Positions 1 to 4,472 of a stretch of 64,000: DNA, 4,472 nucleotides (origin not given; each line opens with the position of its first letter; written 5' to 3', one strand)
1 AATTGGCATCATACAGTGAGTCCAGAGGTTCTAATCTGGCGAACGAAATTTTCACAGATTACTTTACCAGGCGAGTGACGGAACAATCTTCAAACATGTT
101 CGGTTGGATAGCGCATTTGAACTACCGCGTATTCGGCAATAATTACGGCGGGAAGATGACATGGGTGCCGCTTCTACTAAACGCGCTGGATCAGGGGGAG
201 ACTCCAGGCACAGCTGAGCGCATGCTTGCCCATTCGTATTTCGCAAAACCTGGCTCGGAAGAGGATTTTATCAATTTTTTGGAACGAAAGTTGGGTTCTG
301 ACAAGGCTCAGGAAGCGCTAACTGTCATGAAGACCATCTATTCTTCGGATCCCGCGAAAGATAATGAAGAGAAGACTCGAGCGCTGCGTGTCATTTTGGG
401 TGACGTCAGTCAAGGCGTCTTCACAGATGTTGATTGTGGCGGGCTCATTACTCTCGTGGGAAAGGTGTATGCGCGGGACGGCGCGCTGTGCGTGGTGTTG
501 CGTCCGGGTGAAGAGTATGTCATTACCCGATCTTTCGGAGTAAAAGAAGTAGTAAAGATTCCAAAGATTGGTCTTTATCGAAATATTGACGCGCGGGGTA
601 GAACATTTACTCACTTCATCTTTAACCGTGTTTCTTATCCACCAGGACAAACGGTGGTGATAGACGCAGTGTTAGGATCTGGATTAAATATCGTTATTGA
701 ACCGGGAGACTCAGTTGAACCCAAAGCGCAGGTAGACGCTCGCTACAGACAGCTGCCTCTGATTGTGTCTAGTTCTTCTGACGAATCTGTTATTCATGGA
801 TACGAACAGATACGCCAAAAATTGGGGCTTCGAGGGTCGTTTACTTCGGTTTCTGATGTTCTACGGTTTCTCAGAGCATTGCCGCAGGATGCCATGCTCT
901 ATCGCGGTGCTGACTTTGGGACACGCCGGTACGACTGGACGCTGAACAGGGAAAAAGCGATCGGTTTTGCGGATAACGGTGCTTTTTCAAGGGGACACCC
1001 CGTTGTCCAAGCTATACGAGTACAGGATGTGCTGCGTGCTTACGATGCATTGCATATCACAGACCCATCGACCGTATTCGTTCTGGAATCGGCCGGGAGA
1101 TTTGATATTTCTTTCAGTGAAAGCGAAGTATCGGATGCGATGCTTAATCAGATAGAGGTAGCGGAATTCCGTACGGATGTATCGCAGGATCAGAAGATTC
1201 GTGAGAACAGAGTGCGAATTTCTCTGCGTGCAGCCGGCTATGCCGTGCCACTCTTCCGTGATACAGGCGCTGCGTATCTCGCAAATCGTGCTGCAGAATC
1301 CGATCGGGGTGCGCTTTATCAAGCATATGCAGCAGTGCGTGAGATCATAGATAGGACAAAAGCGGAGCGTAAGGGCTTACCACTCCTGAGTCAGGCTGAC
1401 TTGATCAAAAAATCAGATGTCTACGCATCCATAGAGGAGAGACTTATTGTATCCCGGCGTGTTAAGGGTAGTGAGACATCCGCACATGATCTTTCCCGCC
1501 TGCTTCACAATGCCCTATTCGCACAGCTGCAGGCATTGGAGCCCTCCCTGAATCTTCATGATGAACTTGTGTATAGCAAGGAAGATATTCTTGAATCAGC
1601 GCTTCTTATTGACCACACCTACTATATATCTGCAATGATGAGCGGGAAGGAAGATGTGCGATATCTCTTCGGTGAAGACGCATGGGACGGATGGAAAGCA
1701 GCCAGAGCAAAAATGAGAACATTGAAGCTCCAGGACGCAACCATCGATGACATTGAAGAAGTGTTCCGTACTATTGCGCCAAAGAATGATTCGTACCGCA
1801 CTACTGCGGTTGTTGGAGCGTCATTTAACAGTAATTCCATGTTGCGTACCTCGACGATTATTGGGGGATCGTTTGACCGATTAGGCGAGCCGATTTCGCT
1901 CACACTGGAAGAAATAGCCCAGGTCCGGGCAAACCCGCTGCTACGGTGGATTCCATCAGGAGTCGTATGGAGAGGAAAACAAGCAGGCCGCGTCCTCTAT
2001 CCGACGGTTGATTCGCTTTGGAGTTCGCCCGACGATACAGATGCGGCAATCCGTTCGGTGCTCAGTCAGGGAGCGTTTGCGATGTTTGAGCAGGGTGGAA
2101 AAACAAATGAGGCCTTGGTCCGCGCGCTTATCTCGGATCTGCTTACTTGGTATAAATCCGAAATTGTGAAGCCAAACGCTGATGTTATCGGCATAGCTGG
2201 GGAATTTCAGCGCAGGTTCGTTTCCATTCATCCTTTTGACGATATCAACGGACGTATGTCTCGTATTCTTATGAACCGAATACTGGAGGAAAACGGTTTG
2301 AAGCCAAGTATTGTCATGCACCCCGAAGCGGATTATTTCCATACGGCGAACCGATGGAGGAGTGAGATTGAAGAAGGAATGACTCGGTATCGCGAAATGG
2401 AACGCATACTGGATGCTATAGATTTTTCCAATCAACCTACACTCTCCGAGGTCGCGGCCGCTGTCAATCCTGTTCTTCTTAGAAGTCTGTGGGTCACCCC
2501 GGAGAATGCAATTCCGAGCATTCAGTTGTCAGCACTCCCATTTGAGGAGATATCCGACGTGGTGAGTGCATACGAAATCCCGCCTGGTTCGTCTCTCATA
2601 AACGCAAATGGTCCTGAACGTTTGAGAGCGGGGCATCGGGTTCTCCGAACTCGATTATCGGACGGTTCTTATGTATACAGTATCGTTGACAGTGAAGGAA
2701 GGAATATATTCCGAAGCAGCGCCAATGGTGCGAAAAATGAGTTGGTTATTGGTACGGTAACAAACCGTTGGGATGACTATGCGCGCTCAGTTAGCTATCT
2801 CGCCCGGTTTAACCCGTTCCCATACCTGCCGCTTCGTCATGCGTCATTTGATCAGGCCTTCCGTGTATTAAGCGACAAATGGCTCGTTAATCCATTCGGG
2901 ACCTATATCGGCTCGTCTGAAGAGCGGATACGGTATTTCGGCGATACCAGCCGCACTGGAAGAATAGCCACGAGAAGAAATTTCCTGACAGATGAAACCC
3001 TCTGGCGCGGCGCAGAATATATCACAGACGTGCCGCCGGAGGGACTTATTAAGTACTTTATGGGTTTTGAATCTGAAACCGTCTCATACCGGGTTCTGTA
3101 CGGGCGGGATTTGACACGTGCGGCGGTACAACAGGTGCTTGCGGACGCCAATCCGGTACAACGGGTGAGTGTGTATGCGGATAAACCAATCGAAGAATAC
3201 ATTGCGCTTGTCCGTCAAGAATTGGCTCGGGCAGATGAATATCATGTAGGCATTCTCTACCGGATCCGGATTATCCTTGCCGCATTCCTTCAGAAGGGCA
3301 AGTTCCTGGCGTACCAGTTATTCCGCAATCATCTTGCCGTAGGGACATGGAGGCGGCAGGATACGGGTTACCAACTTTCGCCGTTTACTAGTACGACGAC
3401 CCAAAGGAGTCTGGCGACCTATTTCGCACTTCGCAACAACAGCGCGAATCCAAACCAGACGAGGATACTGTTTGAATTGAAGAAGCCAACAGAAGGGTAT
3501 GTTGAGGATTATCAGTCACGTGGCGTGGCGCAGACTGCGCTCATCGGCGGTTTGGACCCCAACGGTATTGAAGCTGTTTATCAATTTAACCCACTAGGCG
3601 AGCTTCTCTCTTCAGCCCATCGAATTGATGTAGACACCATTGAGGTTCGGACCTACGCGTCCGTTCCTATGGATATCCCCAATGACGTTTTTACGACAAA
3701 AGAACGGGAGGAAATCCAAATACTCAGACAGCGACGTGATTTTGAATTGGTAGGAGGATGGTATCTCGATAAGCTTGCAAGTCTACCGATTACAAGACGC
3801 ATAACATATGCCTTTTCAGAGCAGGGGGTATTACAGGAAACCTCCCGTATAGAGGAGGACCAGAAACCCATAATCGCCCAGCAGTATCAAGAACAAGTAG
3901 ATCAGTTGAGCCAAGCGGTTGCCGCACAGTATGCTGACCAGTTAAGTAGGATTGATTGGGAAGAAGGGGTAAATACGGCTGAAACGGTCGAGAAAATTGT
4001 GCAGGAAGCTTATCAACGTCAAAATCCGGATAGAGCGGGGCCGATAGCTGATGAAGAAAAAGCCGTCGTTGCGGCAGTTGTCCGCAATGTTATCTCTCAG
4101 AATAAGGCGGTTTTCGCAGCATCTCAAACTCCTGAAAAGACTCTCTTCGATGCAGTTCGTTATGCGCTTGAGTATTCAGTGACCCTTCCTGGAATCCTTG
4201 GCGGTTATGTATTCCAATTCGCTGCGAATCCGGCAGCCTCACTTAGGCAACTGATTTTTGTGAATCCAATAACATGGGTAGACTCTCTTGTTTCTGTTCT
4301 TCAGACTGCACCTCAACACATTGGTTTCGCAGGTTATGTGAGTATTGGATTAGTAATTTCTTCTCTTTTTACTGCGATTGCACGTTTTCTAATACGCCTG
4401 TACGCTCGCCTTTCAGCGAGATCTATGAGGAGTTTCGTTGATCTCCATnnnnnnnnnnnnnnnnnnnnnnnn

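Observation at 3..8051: Giant (>2682 aa) multidomain envelope protein combining a Fic-like motif, triplicated beta-rich repeat, TM clusters and a C-terminal HExxH domain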

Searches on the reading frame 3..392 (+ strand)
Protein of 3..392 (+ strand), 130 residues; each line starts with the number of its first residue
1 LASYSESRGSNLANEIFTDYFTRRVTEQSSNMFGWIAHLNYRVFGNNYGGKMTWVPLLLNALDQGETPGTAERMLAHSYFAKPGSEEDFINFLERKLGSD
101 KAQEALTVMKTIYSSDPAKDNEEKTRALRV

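Call 20: search_protein_families(library=pfam, proteins=[window:3-392:+], max_evalue=10)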
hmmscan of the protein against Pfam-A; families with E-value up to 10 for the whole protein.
window:3-392:+ (130 aa): 0 families

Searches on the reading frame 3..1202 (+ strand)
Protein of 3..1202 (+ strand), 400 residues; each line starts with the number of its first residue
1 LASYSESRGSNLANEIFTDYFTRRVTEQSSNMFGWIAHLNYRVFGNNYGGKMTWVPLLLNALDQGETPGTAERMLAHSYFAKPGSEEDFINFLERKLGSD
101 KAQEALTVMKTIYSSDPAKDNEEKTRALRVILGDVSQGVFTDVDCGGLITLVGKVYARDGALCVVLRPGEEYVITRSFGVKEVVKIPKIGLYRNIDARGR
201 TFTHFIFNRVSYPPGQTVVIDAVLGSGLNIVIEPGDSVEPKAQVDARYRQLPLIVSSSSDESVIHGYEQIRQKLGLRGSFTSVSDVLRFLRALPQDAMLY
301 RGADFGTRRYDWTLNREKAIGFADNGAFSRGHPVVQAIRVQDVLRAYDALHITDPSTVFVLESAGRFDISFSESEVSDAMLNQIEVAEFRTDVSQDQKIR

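Call 13: find_related_loci(query=window:3-1202:+, collection=genome_contigs, flank=10000)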
Query window:3-1202:+ (400 aa) in genome_contigs; peptide patterns used: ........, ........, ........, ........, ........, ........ (x = any residue, [..] = any of these).
89 stretches matched a pattern, but none encodes a relative of the query by tblastn (E <= 1e-3).

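Call 15: find_related_loci(query=window:3-1202:+, collection=metagenome_contigs, flank=10000)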
Query window:3-1202:+ (400 aa) in metagenome_contigs; peptide patterns used: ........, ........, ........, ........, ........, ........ (x = any residue, [..] = any of these).
194 stretches matched a pattern, but none encodes a relative of the query by tblastn (E <= 1e-3).

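Call 16: find_related_loci(query=window:3-1202:+, collection=viral_contigs, flank=10000)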
Query window:3-1202:+ (400 aa) in viral_contigs; peptide patterns used: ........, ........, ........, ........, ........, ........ (x = any residue, [..] = any of these).
15 stretches matched a pattern, but none encodes a relative of the query by tblastn (E <= 1e-3).

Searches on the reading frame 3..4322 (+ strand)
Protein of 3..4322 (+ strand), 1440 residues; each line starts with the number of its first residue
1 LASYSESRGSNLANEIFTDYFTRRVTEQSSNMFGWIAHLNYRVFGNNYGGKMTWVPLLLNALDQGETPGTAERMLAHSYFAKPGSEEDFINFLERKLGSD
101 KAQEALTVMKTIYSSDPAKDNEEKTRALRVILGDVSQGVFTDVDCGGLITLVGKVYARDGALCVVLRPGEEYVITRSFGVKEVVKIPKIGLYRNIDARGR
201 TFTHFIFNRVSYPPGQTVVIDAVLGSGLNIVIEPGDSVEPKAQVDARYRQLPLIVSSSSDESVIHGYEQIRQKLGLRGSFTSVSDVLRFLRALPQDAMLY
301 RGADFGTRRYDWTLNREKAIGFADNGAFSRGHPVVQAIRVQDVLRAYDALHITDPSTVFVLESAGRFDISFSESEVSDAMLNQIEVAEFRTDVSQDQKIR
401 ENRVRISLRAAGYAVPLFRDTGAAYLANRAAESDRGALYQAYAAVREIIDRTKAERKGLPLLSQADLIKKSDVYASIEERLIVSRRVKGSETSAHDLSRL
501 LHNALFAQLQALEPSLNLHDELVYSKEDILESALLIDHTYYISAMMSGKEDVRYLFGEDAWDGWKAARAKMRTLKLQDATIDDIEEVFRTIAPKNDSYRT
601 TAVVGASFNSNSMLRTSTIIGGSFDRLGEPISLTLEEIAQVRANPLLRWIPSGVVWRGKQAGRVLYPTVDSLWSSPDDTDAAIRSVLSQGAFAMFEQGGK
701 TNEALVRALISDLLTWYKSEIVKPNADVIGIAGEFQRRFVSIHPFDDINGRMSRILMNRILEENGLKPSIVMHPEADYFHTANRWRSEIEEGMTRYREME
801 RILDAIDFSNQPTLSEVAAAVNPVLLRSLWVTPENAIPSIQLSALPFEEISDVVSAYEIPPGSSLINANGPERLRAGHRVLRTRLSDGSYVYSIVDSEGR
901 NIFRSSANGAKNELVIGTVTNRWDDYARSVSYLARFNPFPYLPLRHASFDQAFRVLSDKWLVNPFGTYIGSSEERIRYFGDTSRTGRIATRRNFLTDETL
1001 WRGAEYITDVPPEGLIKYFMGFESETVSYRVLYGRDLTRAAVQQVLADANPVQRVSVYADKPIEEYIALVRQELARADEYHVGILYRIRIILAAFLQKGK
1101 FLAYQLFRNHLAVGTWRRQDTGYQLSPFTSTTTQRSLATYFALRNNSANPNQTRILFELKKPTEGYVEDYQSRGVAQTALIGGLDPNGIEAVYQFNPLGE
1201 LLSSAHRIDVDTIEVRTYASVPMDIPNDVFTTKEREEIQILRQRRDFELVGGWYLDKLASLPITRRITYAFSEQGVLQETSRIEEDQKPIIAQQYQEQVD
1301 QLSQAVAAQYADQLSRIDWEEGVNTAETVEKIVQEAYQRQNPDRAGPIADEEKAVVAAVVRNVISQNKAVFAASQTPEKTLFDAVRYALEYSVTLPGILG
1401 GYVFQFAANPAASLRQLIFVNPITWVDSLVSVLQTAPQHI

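Call 23: find_homologous_proteins(query=window:3-4322:+)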
Query window:3-4322:+: 8000 candidates shared short words with the query, none scored E <= 0.001.

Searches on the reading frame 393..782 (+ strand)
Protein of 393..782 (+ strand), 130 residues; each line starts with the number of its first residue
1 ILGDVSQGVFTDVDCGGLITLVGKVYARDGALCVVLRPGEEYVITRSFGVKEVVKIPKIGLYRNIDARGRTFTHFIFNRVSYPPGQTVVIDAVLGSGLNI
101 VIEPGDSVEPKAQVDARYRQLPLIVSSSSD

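Call 20: search_protein_families(library=pfam, proteins=[window:393-782:+], max_evalue=10)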
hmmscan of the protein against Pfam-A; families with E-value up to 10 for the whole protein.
window:393-782:+ (130 aa): 1 family
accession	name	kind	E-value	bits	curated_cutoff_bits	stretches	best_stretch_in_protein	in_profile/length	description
PF25282.1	POTRA1_3_Toc75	-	0.22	12.2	27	1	34-71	48-83/99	Toc75-like, POTRA domain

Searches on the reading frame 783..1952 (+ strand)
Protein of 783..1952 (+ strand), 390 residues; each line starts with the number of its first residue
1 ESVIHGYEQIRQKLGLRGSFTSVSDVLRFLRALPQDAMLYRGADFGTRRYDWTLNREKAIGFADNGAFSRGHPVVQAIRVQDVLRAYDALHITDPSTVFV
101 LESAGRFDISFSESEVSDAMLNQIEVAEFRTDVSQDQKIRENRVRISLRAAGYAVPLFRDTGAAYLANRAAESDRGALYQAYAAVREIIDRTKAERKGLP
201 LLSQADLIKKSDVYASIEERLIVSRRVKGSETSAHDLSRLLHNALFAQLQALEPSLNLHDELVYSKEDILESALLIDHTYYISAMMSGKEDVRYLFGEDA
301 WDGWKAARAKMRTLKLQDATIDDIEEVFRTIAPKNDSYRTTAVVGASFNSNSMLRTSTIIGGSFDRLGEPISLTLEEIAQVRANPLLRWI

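Call 20: search_protein_families(library=pfam, proteins=[window:783-1952:+], max_evalue=10)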
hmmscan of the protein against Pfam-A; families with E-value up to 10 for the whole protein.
window:783-1952:+ (390 aa): 0 families

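Call 36: search_solved_structures(query=window:783-1952:+, max_evalue=10, show_alignments=2)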
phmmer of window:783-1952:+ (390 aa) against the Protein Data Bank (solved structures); distinct sequences matched with E-value up to 10: 0.

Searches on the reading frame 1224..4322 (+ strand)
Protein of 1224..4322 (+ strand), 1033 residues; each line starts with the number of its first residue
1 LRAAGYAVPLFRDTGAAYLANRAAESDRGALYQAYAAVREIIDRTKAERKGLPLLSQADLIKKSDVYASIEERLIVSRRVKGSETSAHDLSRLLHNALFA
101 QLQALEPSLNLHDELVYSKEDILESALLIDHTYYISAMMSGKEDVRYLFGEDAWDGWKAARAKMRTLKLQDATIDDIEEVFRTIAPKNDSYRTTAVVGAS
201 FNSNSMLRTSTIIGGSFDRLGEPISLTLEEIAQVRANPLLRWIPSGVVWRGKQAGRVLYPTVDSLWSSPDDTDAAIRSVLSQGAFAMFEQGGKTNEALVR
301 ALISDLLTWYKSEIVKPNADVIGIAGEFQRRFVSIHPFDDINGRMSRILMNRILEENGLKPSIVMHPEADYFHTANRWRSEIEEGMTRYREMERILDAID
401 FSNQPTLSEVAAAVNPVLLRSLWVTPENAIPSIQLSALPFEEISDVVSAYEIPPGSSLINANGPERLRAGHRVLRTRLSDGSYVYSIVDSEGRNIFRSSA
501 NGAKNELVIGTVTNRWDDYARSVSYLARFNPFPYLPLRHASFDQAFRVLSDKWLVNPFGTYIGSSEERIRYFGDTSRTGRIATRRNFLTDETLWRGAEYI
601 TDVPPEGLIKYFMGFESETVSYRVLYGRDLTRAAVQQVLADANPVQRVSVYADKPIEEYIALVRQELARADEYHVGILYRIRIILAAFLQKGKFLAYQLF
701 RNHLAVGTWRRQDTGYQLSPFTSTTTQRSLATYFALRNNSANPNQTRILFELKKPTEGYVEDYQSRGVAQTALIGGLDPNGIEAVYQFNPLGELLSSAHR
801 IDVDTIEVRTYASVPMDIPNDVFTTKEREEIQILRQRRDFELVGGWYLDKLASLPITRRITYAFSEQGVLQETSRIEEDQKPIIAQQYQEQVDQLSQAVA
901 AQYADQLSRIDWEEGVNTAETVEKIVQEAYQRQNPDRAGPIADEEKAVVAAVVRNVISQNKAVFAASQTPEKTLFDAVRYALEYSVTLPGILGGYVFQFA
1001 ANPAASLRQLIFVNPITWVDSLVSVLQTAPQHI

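Call 70: find_related_loci(query=A3, collection=metagenome_contigs, flank=10000)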
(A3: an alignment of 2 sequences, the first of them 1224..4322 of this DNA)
Query A3 (1033 aa) in metagenome_contigs; peptide patterns used: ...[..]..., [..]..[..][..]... (x = any residue, [..] = any of these).
241 stretches matched a pattern; 2 encode a relative of the query (tblastn E <= 1e-3); 2 distinct loci.
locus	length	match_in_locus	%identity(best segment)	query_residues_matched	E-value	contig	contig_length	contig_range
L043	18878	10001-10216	36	302-375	6e-10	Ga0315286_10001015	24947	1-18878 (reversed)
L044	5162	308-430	49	332-371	6e-6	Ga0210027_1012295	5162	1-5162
